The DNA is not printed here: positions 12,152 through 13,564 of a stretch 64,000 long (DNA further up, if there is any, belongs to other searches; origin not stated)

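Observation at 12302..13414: Expanded, diverged nucleoside-diphosphate-kinase-fold protein (300+ aa) in a small variable region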

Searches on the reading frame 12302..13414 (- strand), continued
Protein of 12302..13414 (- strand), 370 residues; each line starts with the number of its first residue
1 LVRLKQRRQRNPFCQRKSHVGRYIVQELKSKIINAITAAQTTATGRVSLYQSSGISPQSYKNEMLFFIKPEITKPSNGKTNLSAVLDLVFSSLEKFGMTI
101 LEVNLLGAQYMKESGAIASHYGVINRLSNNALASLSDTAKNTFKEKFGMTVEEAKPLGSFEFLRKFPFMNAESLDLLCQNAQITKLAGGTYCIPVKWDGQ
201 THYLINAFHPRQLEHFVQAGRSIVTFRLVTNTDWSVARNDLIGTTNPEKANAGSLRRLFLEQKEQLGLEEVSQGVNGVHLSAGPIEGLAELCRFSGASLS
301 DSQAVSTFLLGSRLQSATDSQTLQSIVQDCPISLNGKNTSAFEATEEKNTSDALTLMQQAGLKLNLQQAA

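Call 20: predict_structure(alignment_id=A1)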
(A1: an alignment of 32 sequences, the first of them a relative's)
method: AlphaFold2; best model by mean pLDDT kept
length: 346 residues; sequences in the alignment: 32
mean_pLDDT: 95.5   pTM: 0.91
mean pLDDT of the five models: 95.5, 95.3, 94.8, 93.8, 93.4
residues with pLDDT >= 90: 322; 70-90: 24; 50-70: 0; < 50: 0
segments of 3 or more residues with pLDDT < 50: none
pLDDT, mean of each block of 10 residues (from residue 1): 98 98 96 97 98 97 99 98 97 92 96 95 98 98 95 88 92 95 92 96 99 97 95 98 93 96 97 95 97 96 94 92 97 95 83
secondary structure, 60 per line:
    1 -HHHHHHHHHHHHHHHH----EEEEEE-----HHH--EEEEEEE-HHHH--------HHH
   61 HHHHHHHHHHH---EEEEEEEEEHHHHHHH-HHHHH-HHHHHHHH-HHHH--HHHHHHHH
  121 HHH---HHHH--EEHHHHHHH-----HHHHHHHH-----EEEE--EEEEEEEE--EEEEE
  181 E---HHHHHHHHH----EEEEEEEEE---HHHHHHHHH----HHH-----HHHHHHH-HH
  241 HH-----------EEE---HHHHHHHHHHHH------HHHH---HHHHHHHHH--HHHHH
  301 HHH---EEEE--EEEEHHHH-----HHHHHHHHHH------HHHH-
elements in order: H2-17 E22-27 E38-44 H46-49 H58-71 E75-83 H84-90 H92-96 H98-105 H107-110 H113-123 H127-130 H135-141 H147-154 E160-163 E166-173 E176-181 H185-193 E198-206 H210-218 H231-237 H239-242 E254-256 H260-271 H278-281 H285-293 H296-303 E307-310 E313-316 H317-320 H326-335 H342-345
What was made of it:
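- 13232..13342 (-): Family-specific N-terminal element (residues 1-37): helix 2-17 plus strand 22-27. Secondary structure of the AF2 model (call 20).
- On Nucleoside diphosphate kinase superfamily (fold level): AF2 model pLDDT 95.5 (call 20).
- AF2 pLDDT 95.5 (call 20). There is no signal peptide, and the N-terminus is a structured helix in the model (call 20).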

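Call 25: find_encoding_contigs(protein=P0005, flank=8000, max_places=2)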
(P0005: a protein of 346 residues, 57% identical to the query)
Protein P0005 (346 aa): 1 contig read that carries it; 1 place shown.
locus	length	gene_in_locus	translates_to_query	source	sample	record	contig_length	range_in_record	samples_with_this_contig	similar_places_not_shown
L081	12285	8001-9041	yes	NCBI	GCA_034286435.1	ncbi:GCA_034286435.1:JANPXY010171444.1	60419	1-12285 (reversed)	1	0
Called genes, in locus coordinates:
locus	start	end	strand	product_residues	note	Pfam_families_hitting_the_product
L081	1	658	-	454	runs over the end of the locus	PF00675:Peptidase_M16 (weak), PF05193:Peptidase_M16_C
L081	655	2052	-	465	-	PF00675:Peptidase_M16, PF05193:Peptidase_M16_C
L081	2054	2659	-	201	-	PF11233:DUF3035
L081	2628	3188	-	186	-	PF01252:Peptidase_A8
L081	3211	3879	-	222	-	-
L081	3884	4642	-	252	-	-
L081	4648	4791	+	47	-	-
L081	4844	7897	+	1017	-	PF00512:HisKA, PF02518:HATPase_c, PF00072:Response_reg, PF01627:Hpt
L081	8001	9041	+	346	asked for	-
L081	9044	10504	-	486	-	PF01935:DUF87, PF05872:HerA_C, PF12846:AAA_10 (faint)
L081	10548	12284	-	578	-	?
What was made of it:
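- P0005 follows a hybrid histidine kinase (call 25).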

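Call 26: find_encoding_contigs(protein=P0002, flank=8000, max_places=2)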
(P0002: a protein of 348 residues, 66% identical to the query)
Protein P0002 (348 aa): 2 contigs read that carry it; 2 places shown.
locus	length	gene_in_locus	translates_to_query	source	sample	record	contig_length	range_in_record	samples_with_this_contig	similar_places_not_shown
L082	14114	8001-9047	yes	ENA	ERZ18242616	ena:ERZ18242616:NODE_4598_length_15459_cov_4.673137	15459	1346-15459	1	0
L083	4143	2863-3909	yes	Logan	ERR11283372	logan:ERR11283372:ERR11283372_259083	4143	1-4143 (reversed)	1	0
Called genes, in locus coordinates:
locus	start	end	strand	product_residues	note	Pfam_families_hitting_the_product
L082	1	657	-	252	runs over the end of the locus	-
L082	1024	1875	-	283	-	PF17827:PrmC_N, PF05175:MTS, PF13847:Methyltransf_31, PF08242:Methyltransf_12 (weak), PF13649:Methyltransf_25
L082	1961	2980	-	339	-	PF03462:PCRF, PF00472:RF-1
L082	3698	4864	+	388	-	PF13609:Porin_4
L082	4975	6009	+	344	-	PF13609:Porin_4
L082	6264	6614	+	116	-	PF02001:DUF134, PF04545:Sigma70_r4 (weak), PF08281:Sigma70_r4_2, PF13384:HTH_23 (faint)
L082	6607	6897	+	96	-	-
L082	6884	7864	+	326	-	PF03595:SLAC1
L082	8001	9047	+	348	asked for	-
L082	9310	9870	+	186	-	-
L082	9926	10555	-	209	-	PF05951:Peptidase_M15_2, PF08291:Peptidase_M15_3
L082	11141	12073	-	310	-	-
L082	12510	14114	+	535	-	?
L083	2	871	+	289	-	?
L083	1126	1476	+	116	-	PF02001:DUF134, PF04545:Sigma70_r4 (weak), PF08281:Sigma70_r4_2, PF13384:HTH_23 (faint)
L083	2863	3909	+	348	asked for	-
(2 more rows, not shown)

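Call 34: search_protein_families(library=pfam, proteins=[L034:4058-4954:+, L034:4954-5790:+, L034:5798-7321:+, L034:9001-9960:+, L034:9973-11172:+, L034:11159-11983:+, L034:12196-13383:+, L020:9142-9750:+, L020:9728-10360:+, L056:7214-7837:+], max_evalue=0.01)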
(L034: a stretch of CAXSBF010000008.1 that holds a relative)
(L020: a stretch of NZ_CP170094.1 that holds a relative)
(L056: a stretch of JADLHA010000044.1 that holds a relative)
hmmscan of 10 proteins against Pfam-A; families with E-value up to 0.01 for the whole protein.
L034:4058-4954:+ (298 aa): 3 families
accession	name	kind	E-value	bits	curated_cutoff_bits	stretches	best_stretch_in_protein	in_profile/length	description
PF01555.25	N6_N4_Mtase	-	7.2e-39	134.5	26.7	1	30-244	1-214/221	DNA methylase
PF03602.21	Cons_hypoth95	-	1.6e-05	25.1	24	0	26-56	110-140/182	Conserved hypothetical protein 95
PF01170.24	UPF0020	-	0.0012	19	22.3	1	206-245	23-62/197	RMKL-like, methyltransferase domain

L034:4954-5790:+ (278 aa): 0 families

L034:5798-7321:+ (507 aa): 4 families
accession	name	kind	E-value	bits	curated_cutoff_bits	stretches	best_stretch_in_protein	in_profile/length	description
PF21478.3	GcvP2_C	-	8.1e-25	87.5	27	1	365-467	1-105/122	Glycine dehydrogenase, C-terminal domain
PF02347.22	GDC-P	-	2.6e-13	50.1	26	1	40-410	27-392/429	Glycine cleavage system P-protein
PF00266.25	Aminotran_5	-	4e-05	23.2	21.5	1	192-293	109-207/371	Aminotransferase class-V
PF01212.27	Beta_elim_lyase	-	0.001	18.9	27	1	123-266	31-176/288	Beta-eliminating lyase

L034:9001-9960:+ (319 aa): 1 family
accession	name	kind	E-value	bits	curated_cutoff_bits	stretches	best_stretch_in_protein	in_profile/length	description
PF00303.24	Thymidylat_synt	-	1.2e-16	61.1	24.3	1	13-244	3-244/266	Thymidylate synthase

L034:9973-11172:+ (399 aa): 0 families

L034:11159-11983:+ (274 aa): 1 family
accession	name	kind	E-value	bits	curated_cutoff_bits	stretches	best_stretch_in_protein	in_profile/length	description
PF14907.12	NTP_transf_5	-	0.0011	19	31.2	1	175-259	101-185/249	Uncharacterised nucleotidyltransferase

L034:12196-13383:+ (395 aa): 4 families
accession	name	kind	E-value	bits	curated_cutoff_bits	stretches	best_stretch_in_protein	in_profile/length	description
PF06739.17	SBBP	-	4.4e-08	33.4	20.5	0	133-147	15-29/38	Beta-propeller repeat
PF01436.27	NHL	-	2e-06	28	20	0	130-149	1-20/28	NHL repeat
PF13449.12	Phytase-like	-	0.0017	18.8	27.6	0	135-201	72-147/284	Esterase-like activity of phytase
PF25021.1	TEN_NHL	-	0.0083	15.6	27.1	0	130-160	141-170/357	Teneurin NHL domain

L020:9142-9750:+ (202 aa): 1 family
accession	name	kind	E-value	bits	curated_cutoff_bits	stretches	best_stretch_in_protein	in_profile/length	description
PF01725.21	Ham1p_like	-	4e-13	50.1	22.5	1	4-176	1-165/186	Ham1 family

L020:9728-10360:+ (210 aa): 1 family
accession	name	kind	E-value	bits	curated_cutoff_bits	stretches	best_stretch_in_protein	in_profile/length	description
PF13521.12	AAA_28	-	4.4e-11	43.7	27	1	15-178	3-146/164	AAA domain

L056:7214-7837:+ (207 aa): 0 families

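Call 35: find_related_loci(query=A1, collection=viral_contigs, flank=8000)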
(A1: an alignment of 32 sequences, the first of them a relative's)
Query A1 (346 aa) in viral_contigs; peptide patterns used: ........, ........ (x = any residue, [..] = any of these).
22 stretches matched a pattern, but none encodes a relative of the query by tblastn (E <= 1e-3).

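Call 36: search_dna_similar(query=P0001, collection=phages, mode=protein, max_evalue=0.001)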
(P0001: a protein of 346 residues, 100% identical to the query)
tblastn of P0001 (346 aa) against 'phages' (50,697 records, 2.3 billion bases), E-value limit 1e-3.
No match.

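Call 37: search_dna_similar(query=P0001, collection=plasmids, mode=protein, max_evalue=0.001)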
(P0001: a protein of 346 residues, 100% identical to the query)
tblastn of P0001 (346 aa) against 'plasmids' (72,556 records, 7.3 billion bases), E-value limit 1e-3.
Records with a match: 3; places in all: 3; records where one place covers at least 80% of the query: 2.
Best place of each record, by identity: <60% 3.
By first word of the organism name: Bacillus 1; Parageobacillus 1; Paraburkholderia 1.
By predicted mobility (MOB-suite, as given by PLSDB): non-mobilizable 1; conjugative 1; mobilizable 1.
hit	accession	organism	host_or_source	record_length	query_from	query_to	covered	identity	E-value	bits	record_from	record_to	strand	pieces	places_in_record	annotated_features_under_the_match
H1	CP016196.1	Bacillus thuringiensis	organism,soil sample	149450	38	335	86%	27.1%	2e-37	150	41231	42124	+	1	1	hypothetical protein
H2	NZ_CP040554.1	Parageobacillus caldoxylosilyticus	pure culture,compost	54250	34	326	85%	26.0%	6e-25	113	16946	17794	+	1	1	hypothetical protein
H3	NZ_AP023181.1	Paraburkholderia sp. PGU19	Physopelta gutta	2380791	39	267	66%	23.2%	9e-6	55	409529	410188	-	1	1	none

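Call 38: get_annotated_region(hit=H1, flank=8000)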
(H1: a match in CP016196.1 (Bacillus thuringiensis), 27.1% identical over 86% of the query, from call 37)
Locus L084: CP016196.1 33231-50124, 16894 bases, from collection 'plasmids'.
description: Bacillus thuringiensis serovar coreanensis strain ST7 plasmid pST7-2, complete sequence
organism: Bacillus thuringiensis (NCBI taxid 180843)
taxonomy: Bacteria; Bacillota; Bacilli; Bacillales; Bacillaceae; Bacillus; Bacillus thuringiensis
host: -; source: organism,soil sample; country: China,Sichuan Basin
typing (MOB-suite, as given by PLSDB): non-mobilizable; replicon rep_cluster_164
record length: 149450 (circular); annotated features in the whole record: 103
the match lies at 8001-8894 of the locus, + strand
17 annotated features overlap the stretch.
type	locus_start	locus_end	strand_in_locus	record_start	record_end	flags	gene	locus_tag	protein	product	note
CDS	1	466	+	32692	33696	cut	-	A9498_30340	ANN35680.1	hypothetical protein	-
CDS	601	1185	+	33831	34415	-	-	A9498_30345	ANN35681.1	hypothetical protein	-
CDS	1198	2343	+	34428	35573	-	-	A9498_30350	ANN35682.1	hypothetical protein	-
CDS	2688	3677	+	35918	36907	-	-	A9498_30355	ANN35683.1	hypothetical protein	-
CDS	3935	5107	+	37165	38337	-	-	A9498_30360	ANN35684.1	hypothetical protein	-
CDS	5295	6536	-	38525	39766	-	-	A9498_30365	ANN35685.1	hypothetical protein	-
CDS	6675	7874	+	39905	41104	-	-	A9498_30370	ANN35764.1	S-adenosylmethionine synthetase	-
CDS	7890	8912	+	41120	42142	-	-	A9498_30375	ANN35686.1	hypothetical protein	-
CDS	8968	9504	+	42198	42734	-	-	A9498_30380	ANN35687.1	hypothetical protein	-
CDS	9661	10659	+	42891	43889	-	-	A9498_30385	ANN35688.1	hypothetical protein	-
CDS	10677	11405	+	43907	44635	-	-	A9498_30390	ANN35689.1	short-chain dehydrogenase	-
CDS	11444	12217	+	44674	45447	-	-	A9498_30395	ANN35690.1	short-chain dehydrogenase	-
CDS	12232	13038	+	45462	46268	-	-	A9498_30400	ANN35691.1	phosphoesterase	-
CDS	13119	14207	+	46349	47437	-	-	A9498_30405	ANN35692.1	myo-inositol-1-phosphate synthase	-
CDS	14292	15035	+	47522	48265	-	-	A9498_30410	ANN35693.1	hypothetical protein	-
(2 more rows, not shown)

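Call 39: get_annotated_region(hit=H2, flank=8000)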
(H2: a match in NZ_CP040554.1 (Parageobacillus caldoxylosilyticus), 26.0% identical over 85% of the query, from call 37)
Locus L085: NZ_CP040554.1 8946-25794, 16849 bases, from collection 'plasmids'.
description: Parageobacillus caldoxylosilyticus strain ER4B plasmid unnamed, complete sequence
organism: Parageobacillus caldoxylosilyticus (NCBI taxid 81408)
taxonomy: Bacteria; Bacillota; Bacilli; Bacillales; Bacillaceae; Parageobacillus; Parageobacillus caldoxylosilyticus
host: -; source: pure culture,compost; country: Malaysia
typing (MOB-suite, as given by PLSDB): conjugative; relaxase MOBQ; mating-pair formation MPF_T
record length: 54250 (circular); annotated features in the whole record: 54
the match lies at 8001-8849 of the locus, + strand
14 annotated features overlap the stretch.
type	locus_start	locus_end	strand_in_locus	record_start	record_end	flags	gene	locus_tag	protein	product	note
CDS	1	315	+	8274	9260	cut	-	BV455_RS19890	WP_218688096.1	HAD-IIB family hydrolase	GO:0008152 - metabolic process [Evidence IEA]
CDS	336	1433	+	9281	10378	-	-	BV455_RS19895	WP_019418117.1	myo-inositol-1-phosphate synthase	-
CDS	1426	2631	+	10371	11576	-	-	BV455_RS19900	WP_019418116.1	methionine adenosyltransferase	-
CDS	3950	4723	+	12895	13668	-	-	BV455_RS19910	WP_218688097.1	glucose 1-dehydrogenase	-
CDS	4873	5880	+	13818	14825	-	-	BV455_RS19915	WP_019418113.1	hypothetical protein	-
CDS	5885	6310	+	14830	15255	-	-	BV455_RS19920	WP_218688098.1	AAA family ATPase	-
CDS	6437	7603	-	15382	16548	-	-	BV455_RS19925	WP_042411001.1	IS256 family transposase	-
CDS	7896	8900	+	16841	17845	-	-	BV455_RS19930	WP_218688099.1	hypothetical protein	-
CDS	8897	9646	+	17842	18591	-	-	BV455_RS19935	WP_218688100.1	5'/3'-nucleotidase SurE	-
CDS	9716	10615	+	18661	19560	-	-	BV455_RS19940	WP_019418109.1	hypothetical protein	-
CDS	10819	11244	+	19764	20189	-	-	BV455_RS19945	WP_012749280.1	NUDIX hydrolase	-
CDS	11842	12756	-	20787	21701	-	-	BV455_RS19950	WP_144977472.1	tyrosine-type recombinase/integrase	GO:0015074 - DNA integration [Evidence IEA]; GO:0006310 - DNA recombination [Evidence IEA]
CDS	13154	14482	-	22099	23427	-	-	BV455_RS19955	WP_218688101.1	ArsB/NhaD family transporter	-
CDS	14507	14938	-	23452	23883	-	-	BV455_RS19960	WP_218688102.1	hypothetical protein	-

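Call 45: search_protein_representatives(alignment_id=A1)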
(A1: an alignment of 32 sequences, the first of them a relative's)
Query: 32 sequences, 339 profile positions. Proteins with E-value up to 0.001 (for the whole library): 1493; up to 1e-10: 1002; up to 1e-30: 439. The best 150 are listed.
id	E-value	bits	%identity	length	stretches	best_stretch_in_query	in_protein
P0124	5.7e-247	834.7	-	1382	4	9-336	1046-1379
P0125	1.1e-217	738.3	-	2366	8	33-336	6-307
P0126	4.6e-206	700.2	-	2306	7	40-332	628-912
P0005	1.3e-143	494.9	-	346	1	4-338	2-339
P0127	3.3e-143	493.5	-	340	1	3-337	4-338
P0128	3.3e-143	493.5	-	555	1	3-336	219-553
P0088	1.4e-133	461.8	-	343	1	3-337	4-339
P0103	5.1e-133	460.0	-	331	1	6-335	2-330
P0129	3.4e-129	447.4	-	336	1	3-336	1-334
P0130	5.5e-129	446.8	-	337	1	2-336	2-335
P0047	2.4e-128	444.6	-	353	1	4-337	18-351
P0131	9.8e-128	442.7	-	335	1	4-336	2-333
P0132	5.3e-125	433.7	-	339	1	7-336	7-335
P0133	1.1e-123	429.3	-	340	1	6-337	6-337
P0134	2.8e-117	408.3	-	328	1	10-336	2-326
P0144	3.5e-104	365.2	-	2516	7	25-336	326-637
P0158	3.1e-97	342.4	-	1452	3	54-332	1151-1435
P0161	2.5e-93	329.5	-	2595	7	34-331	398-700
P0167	1.3e-90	320.6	-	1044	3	32-330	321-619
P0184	3.1e-85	302.9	-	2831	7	28-335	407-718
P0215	8.4e-77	275.2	-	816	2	4-333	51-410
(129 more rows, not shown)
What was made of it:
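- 13232..13342 (-): Eukaryotic tandem modules begin after it, at about profile position 33 (call 45).
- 439 50%-identity clusters at E<=1e-30 (call 45).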
